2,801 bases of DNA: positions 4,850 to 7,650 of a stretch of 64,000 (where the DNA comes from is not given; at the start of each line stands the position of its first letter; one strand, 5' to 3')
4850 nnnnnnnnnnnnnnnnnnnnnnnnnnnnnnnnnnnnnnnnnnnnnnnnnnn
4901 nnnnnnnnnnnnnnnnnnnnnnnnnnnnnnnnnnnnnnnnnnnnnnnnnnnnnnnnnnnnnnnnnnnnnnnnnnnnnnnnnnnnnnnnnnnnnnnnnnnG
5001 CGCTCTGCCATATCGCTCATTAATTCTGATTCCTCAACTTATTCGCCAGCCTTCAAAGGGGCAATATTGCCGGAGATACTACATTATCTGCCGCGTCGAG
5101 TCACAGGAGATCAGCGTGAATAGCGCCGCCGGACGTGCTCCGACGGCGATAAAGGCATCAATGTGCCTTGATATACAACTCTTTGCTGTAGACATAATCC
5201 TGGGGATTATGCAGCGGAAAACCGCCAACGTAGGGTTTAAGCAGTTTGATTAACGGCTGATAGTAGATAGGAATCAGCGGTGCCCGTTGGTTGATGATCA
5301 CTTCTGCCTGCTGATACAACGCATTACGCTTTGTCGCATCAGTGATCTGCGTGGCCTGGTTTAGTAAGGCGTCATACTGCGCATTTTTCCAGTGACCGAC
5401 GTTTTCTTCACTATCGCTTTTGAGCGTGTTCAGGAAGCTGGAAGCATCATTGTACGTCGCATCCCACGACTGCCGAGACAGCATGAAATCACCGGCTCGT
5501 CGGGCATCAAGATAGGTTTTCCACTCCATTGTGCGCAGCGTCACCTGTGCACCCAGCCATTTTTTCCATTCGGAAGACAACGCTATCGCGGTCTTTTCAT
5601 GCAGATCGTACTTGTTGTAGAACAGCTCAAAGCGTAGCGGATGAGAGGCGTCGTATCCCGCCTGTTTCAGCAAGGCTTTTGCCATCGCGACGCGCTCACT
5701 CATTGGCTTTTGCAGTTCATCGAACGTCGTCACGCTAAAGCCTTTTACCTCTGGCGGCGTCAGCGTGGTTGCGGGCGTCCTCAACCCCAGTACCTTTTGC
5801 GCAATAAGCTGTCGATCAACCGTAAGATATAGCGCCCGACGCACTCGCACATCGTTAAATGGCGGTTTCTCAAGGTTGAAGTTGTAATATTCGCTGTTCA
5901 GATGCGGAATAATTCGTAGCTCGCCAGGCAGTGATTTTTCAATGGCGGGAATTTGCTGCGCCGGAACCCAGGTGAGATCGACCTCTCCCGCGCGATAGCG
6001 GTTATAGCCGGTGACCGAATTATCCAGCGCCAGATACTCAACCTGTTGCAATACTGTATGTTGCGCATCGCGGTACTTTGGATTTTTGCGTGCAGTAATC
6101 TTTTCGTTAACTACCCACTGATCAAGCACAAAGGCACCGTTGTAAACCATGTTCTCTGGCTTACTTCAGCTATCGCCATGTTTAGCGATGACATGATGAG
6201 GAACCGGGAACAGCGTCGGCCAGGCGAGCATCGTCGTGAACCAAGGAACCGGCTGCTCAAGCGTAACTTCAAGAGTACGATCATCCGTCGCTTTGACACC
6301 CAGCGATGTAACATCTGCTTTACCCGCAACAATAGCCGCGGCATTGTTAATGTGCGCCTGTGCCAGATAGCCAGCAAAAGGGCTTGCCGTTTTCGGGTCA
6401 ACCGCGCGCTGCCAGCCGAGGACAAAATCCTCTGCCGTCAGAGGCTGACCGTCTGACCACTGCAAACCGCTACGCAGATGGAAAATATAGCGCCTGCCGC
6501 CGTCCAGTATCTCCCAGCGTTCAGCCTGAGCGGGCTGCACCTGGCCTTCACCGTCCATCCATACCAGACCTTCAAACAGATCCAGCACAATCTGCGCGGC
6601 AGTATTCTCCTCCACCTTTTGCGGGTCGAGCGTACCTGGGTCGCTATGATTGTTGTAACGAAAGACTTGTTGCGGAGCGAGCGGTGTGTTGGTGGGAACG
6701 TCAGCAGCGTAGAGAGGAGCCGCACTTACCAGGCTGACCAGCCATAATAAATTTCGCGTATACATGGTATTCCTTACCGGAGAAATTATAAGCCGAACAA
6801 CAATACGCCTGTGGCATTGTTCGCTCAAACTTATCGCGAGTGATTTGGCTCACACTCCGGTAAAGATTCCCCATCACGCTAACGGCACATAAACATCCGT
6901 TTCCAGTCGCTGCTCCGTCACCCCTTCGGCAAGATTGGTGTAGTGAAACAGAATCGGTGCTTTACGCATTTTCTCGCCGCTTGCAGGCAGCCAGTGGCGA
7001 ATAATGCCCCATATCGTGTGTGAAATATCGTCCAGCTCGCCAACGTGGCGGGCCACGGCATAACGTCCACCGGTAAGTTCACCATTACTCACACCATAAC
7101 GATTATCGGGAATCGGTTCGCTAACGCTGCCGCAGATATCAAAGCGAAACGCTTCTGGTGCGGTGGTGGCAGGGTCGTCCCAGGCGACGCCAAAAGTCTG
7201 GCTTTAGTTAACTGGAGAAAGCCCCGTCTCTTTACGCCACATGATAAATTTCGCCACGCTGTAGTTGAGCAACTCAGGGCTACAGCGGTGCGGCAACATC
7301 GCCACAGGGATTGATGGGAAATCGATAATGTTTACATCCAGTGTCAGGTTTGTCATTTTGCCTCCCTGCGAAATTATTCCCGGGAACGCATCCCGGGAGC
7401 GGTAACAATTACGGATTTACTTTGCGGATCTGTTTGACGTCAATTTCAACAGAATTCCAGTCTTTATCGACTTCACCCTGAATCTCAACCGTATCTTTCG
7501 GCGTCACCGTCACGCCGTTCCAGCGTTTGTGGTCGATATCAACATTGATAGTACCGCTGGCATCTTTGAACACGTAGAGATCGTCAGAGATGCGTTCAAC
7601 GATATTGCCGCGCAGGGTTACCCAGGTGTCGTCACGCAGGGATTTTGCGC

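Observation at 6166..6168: ygiS inactivated by a single in-frame opal codon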

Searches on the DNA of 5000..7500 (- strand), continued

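Call 24: get_annotated_region(hit=H57, flank=4000)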
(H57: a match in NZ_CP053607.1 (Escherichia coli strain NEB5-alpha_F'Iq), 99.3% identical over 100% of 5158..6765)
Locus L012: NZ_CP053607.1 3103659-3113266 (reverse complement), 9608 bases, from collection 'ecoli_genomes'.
description: Escherichia coli strain NEB5-alpha_F'Iq chromosome, complete genome
organism: Escherichia coli strain NEB5-alpha_F'Iq (NCBI taxid 562)
replicon: chromosome; assembly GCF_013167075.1
host: -; source: not applicable; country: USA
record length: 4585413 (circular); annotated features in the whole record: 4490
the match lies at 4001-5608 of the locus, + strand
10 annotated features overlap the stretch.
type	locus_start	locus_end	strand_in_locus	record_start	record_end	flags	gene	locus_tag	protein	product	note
CDS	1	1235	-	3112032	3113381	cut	qseC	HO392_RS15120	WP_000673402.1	quorum sensing histidine kinase QseC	-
CDS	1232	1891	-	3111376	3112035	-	qseB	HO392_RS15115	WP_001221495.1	quorum sensing response regulator transcription factor QseB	-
CDS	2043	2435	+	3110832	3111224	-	ygiW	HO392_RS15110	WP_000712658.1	OB fold stress tolerance protein YgiW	-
CDS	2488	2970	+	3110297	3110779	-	ygiV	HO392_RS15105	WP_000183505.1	AraC family transcriptional regulator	-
CDS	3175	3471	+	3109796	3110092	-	mqsR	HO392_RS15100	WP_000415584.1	type II toxin-antitoxin system toxin MqsR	-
CDS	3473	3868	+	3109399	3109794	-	mqsA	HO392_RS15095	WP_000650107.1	type II toxin-antitoxin system antitoxin MqsA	-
CDS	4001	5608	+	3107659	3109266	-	ygiS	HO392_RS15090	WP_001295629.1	ABC transporter substrate-binding protein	-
CDS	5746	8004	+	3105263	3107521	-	parC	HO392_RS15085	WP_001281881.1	DNA topoisomerase IV subunit A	-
CDS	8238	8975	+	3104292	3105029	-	plsC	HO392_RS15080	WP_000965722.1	1-acylglycerol-3-phosphate O-acyltransferase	-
CDS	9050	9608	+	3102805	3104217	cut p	ftsP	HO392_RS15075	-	cell division protein FtsP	internal stop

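Call 29: search_rna_families(source=window, start=5000, end=7500, threshold=evalue, max_evalue=10)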
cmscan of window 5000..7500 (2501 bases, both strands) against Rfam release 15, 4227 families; matches with E-value up to 10: 3.
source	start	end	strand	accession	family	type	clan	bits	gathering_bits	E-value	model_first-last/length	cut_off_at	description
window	6384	6416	+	RF04025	mir-7964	Gene; miRNA;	-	18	80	3.6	1-51/51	no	mir-7964 microRNA precursor family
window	5117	5216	-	RF02865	ncS01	Gene; sRNA;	-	17.4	58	6.2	1-110/110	no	Burkholderia sRNA 1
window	6189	6215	+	RF01120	sR33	Gene; snRNA; snoRNA; CD-box;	-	15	37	7.1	1-55/55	no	Small nucleolar RNA sR33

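Call 35: get_annotated_region(hit=H5, flank=20000)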
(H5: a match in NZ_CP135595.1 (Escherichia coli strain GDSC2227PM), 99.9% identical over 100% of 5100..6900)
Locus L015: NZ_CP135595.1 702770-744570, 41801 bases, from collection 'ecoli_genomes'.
description: Escherichia coli strain GDSC2227PM chromosome, complete genome
organism: Escherichia coli strain GDSC2227PM (NCBI taxid 562)
replicon: chromosome; assembly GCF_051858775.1
host: -; source: vegetable; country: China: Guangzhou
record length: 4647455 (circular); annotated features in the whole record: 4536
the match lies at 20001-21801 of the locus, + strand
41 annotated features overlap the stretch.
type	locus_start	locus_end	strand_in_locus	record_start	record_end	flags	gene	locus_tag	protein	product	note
CDS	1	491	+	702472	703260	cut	ygiD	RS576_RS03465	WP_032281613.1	4,5-DOPA dioxygenase extradiol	-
CDS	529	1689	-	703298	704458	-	ygiC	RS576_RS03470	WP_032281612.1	glutathionylspermidine synthase family protein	-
CDS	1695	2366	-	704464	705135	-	ygiB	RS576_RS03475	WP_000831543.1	DUF1190 family protein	-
CDS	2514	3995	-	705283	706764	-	tolC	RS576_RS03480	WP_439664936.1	outer membrane channel protein TolC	-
CDS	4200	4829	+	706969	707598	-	nudF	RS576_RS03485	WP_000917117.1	ADP-ribose diphosphatase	-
CDS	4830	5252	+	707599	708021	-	yqiB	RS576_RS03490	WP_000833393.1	DUF1249 family protein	-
CDS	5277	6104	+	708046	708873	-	cpdA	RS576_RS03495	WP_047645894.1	3',5'-cyclic-AMP phosphodiesterase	-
CDS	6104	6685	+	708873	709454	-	yqiA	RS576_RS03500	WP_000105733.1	esterase YqiA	-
CDS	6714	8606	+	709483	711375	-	parE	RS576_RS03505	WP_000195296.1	DNA topoisomerase IV subunit B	-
CDS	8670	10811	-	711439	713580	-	-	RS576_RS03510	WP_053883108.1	TonB-dependent siderophore receptor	-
CDS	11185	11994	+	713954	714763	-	-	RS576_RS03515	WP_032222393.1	ABC transporter ATP-binding protein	-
CDS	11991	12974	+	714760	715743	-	-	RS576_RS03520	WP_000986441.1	FecCD family ABC transporter permease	-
CDS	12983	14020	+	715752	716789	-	-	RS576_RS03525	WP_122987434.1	FecCD family ABC transporter permease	-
CDS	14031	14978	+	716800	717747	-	-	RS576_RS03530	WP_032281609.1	iron-siderophore ABC transporter substrate-binding protein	-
CDS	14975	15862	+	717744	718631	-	-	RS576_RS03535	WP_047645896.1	MurR/RpiR family transcriptional regulator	-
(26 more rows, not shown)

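Call 36: get_annotated_region(hit=H8, flank=20000)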
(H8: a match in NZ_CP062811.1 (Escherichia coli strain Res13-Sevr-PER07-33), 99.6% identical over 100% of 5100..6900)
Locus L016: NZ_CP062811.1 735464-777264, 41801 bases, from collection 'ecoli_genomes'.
description: Escherichia coli strain Res13-Sevr-PER07-33 chromosome, complete genome
organism: Escherichia coli strain Res13-Sevr-PER07-33 (NCBI taxid 562)
replicon: chromosome; assembly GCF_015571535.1
host: Sus scrofa domesticus; source: feces; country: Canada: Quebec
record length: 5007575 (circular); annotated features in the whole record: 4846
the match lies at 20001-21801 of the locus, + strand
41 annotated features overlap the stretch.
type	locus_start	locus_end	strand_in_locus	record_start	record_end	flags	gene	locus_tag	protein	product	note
CDS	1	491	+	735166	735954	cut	ygiD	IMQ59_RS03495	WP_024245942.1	4,5-DOPA dioxygenase extradiol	-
CDS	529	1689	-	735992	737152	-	ygiC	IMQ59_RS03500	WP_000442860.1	glutathionylspermidine synthase family protein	-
CDS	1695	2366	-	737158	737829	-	ygiB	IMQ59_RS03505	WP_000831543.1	DUF1190 family protein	-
CDS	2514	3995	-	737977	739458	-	tolC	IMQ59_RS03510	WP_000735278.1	outer membrane channel protein TolC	-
CDS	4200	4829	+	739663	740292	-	nudF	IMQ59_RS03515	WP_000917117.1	ADP-ribose diphosphatase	-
CDS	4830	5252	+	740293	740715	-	yqiB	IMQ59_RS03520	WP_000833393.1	DUF1249 family protein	-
CDS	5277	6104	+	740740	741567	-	cpdA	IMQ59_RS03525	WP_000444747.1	3',5'-cyclic-AMP phosphodiesterase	-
CDS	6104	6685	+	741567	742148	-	yqiA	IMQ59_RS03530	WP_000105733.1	esterase YqiA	-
CDS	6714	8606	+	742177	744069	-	parE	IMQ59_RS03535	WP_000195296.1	DNA topoisomerase IV subunit B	-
CDS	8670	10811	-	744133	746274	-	-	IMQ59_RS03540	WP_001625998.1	TonB-dependent siderophore receptor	-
CDS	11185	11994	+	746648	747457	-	-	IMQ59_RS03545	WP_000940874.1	ABC transporter ATP-binding protein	-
CDS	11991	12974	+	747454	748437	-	-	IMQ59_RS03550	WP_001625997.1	FecCD family ABC transporter permease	-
CDS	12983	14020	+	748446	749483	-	-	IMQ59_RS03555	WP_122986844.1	FecCD family ABC transporter permease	-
CDS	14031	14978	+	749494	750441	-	-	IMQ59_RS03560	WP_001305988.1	iron-siderophore ABC transporter substrate-binding protein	-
CDS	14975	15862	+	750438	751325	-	-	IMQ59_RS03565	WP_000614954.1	MurR/RpiR family transcriptional regulator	-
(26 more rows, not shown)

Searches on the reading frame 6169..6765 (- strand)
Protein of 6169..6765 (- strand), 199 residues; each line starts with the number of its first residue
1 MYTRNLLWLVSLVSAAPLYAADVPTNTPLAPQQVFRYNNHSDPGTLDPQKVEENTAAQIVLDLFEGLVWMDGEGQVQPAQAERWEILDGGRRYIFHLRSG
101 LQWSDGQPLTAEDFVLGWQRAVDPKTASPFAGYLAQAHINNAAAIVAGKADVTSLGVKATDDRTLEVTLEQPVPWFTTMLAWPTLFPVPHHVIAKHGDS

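Call 32: list_cluster_members(proteins=[window:6169-6765:-, window:5161-6150:-, window:7207-7356:-, window:6877-7092:-])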
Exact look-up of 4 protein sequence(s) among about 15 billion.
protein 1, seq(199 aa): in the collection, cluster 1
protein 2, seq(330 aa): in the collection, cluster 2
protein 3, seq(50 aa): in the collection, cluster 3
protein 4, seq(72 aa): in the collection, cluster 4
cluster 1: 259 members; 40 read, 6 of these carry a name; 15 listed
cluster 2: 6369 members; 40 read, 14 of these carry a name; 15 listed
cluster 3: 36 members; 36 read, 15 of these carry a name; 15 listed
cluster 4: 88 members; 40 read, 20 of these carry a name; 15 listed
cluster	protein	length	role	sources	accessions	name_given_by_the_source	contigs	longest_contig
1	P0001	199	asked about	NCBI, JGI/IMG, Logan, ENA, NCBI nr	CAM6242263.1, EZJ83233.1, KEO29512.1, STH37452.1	ABC transporter substrate-binding protein [Escherichia coli] | bacterial extracellular solute-binding s, 5 Middle family protein [Escherichia coli ...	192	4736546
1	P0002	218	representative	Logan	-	-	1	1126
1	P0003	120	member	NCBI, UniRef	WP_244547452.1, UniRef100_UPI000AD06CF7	ABC transporter substrate-binding protein, partial [Escherichia coli] | ABC transporter substrate-binding protein n=1 Tax=Escherichia coli TaxID=562 ...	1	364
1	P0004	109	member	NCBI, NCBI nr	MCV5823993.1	ABC transporter substrate-binding protein, partial [Escherichia coli] | ABC transporter substrate-binding protein [Escherichia coli]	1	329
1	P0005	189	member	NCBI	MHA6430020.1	ABC transporter substrate-binding protein, partial [Escherichia coli]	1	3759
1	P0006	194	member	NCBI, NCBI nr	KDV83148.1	bacterial extracellular solute-binding s, 5 Middle family protein [Escherichia coli ...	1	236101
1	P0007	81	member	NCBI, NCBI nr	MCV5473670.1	ABC transporter substrate-binding protein, partial [Escherichia coli] | ABC transporter substrate-binding protein [Escherichia coli]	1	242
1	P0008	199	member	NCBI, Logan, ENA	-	-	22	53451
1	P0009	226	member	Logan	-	-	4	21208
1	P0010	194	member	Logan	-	-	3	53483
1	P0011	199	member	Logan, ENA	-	-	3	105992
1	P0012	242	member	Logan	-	-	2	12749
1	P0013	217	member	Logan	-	-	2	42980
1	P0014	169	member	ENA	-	-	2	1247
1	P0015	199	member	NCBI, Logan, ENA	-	-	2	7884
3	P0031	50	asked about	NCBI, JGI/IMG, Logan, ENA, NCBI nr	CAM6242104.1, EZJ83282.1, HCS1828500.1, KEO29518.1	putative transcriptional regulator YgiV [Escherichia coli] | putative ygiV DNA-binding transcriptional repressor [Escherichia coli 1-250-04_S3_C1]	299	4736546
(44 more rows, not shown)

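Call 33: find_encoding_contigs(protein=P0001, flank=4000, max_places=10)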
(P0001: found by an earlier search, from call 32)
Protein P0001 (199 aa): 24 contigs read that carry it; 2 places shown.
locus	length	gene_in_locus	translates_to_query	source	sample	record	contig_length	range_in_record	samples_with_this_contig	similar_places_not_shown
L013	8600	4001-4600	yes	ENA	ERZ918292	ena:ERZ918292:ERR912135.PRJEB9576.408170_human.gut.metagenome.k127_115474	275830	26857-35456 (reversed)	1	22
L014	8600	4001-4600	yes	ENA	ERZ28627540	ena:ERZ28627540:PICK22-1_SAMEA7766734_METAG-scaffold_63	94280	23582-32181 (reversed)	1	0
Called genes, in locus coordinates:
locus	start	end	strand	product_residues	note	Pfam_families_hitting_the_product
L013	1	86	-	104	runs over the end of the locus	PF03992:ABM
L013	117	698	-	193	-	PF02525:Flavodoxin_2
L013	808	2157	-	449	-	PF08521:2CSK_N, PF26769:HAMP_PhoQ, PF00512:HisKA, PF02518:HATPase_c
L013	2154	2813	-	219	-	PF00072:Response_reg, PF00486:Trans_reg_C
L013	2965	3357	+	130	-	PF04076:BOF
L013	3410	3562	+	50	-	-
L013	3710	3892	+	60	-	PF06445:GyrI-like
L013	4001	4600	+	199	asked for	PF00496:SBP_bac_5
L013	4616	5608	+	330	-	PF00496:SBP_bac_5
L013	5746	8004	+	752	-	PF00521:DNA_topoisoIV, PF03989:DNA_gyraseA_C (weak)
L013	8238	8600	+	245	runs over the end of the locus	PF01553:Acyltransferase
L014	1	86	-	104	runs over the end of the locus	PF03992:ABM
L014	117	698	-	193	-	PF02525:Flavodoxin_2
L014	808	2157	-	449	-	PF08521:2CSK_N, PF26769:HAMP_PhoQ, PF00512:HisKA, PF02518:HATPase_c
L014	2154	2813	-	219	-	PF00072:Response_reg, PF00486:Trans_reg_C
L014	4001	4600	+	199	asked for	PF00496:SBP_bac_5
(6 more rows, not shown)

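Call 38: find_encoding_contigs(protein=P0031, flank=3000, max_places=10)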
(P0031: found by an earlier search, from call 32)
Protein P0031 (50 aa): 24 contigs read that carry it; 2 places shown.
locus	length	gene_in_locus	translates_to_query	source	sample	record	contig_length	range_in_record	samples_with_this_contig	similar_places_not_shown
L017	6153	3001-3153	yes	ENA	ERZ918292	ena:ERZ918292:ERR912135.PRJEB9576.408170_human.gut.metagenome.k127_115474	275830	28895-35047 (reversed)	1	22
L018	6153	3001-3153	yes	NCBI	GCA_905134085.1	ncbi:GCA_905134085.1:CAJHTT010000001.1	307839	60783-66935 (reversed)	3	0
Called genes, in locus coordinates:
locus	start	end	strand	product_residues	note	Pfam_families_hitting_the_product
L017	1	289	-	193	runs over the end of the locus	PF02525:Flavodoxin_2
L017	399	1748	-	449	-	PF08521:2CSK_N, PF26769:HAMP_PhoQ, PF00512:HisKA, PF02518:HATPase_c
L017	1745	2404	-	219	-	PF00072:Response_reg, PF00486:Trans_reg_C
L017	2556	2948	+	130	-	PF04076:BOF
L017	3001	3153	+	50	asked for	-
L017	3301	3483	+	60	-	PF06445:GyrI-like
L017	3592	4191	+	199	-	PF00496:SBP_bac_5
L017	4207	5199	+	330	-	PF00496:SBP_bac_5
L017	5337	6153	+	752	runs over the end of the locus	PF00521:DNA_topoisoIV, PF03989:DNA_gyraseA_C (weak)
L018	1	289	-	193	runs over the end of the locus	PF02525:Flavodoxin_2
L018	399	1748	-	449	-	PF08521:2CSK_N, PF26769:HAMP_PhoQ, PF00512:HisKA, PF02518:HATPase_c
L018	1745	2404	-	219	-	PF00072:Response_reg, PF00486:Trans_reg_C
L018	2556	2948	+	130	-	PF04076:BOF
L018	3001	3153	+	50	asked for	-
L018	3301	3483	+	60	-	PF06445:GyrI-like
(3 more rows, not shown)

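Call 47: find_encoding_contigs(protein=P0008, flank=4000, max_places=6)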
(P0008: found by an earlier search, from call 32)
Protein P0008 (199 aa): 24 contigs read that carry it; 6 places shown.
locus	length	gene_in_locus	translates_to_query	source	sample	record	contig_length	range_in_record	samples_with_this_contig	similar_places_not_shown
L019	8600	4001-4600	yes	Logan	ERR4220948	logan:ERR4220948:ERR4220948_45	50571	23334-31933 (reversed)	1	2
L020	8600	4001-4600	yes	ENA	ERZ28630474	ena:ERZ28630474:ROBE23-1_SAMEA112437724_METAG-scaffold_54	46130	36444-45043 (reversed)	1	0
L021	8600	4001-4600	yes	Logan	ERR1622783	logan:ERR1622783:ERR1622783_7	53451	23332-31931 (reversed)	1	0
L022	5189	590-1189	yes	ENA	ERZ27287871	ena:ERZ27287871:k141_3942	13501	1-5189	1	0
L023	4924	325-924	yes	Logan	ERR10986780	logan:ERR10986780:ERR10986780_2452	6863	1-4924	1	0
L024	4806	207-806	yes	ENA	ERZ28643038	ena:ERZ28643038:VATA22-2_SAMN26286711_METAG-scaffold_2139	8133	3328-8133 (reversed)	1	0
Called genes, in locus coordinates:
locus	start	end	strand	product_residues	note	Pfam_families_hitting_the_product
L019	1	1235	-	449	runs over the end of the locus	PF08521:2CSK_N, PF26769:HAMP_PhoQ, PF00512:HisKA, PF02518:HATPase_c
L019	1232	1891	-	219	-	PF00072:Response_reg, PF00486:Trans_reg_C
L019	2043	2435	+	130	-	PF04076:BOF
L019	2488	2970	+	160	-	PF06445:GyrI-like, PF14526:Cass2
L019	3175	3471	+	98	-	PF15723:MqsR_toxin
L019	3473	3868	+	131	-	PF15731:MqsA_antitoxin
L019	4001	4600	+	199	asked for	PF00496:SBP_bac_5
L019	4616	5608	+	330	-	PF00496:SBP_bac_5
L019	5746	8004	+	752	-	PF00521:DNA_topoisoIV, PF03989:DNA_gyraseA_C (weak)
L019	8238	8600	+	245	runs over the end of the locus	PF01553:Acyltransferase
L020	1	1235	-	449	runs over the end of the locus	PF08521:2CSK_N, PF26769:HAMP_PhoQ, PF00512:HisKA, PF02518:HATPase_c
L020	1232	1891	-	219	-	PF00072:Response_reg, PF00486:Trans_reg_C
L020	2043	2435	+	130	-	PF04076:BOF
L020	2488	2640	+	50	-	-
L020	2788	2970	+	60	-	PF06445:GyrI-like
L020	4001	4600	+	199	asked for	PF00496:SBP_bac_5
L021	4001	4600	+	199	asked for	PF00496:SBP_bac_5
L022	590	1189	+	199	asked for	PF00496:SBP_bac_5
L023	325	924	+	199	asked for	PF00496:SBP_bac_5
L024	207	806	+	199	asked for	PF00496:SBP_bac_5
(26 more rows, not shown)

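Call 48: find_encoding_contigs(protein=P0011, flank=4000, max_places=4)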
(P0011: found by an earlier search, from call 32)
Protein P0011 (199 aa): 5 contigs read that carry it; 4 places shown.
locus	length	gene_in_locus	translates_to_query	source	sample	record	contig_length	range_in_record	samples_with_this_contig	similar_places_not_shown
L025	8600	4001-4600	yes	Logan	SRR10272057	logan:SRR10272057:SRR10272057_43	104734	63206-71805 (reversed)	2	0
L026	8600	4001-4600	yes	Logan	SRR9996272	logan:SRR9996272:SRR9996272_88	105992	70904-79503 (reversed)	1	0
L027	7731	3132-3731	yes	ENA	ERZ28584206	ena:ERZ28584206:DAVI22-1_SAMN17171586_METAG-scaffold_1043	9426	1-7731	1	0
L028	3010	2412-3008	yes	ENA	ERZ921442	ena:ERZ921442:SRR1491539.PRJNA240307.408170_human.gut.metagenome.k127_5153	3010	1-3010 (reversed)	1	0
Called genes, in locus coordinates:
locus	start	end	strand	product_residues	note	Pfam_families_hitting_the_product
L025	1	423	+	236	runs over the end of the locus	-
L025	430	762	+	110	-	PF10840:DUF2645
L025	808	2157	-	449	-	PF08521:2CSK_N, PF26769:HAMP_PhoQ, PF00512:HisKA, PF02518:HATPase_c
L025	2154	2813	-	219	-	PF00072:Response_reg, PF00486:Trans_reg_C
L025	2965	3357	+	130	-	PF04076:BOF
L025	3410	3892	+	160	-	PF06445:GyrI-like, PF14526:Cass2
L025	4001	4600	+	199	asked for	PF00496:SBP_bac_5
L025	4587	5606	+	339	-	PF00496:SBP_bac_5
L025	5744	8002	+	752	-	PF00521:DNA_topoisoIV, PF03989:DNA_gyraseA_C (weak)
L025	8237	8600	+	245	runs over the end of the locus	PF01553:Acyltransferase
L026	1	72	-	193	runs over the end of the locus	PF02525:Flavodoxin_2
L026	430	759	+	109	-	PF10840:DUF2645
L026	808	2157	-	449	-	PF08521:2CSK_N, PF26769:HAMP_PhoQ, PF00512:HisKA, PF02518:HATPase_c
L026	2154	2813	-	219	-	PF00072:Response_reg, PF00486:Trans_reg_C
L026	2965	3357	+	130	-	PF04076:BOF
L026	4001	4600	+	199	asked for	PF00496:SBP_bac_5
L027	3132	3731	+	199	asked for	PF00496:SBP_bac_5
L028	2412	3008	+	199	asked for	PF00496:SBP_bac_5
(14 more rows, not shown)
